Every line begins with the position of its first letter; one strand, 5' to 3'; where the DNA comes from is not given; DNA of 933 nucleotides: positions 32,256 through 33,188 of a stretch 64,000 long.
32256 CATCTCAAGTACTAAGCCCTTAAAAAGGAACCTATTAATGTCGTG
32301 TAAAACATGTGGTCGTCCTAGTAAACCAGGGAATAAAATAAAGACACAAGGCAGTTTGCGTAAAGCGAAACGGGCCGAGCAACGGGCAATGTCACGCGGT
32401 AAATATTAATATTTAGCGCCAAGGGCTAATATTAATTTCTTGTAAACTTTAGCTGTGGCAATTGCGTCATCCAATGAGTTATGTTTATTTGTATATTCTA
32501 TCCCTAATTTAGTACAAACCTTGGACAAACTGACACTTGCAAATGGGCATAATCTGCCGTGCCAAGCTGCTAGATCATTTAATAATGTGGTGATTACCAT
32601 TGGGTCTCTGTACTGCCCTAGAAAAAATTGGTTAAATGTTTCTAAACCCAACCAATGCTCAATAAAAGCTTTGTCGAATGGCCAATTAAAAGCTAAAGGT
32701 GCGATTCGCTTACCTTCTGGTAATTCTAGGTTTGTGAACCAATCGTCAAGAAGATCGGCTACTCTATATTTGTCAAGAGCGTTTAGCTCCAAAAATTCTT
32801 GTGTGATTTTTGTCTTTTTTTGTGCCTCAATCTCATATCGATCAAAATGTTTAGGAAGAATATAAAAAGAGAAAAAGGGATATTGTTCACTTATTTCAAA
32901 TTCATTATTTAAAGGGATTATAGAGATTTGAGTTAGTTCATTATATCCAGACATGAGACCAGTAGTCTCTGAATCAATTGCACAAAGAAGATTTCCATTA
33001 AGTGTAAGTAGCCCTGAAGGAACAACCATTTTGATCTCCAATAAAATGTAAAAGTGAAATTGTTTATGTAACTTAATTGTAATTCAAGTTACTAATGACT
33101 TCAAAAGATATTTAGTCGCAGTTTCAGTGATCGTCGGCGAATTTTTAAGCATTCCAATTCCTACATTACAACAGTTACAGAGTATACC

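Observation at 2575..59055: Single-base homopolymer indels are concentrated in nuclease genes, suggesting real inactivation or slippage-dependent control rather than random error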

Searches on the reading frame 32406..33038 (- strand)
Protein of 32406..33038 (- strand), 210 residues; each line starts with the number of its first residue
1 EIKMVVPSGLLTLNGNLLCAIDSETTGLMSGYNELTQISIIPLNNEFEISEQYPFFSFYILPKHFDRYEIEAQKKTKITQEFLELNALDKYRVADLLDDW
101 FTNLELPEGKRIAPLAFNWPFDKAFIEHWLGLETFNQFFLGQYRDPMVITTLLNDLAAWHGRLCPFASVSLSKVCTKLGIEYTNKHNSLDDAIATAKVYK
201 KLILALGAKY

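Call 70: search_protein_families(library=pfam, proteins=[window:32406-33038:-], max_evalue=0.001)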
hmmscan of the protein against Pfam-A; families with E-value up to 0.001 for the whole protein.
window:32406-33038:- (210 aa): 1 family
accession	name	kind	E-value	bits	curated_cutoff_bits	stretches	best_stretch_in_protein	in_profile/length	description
PF00929.31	RNase_T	-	4.5e-16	60.3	24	1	20-199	2-164/164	Exonuclease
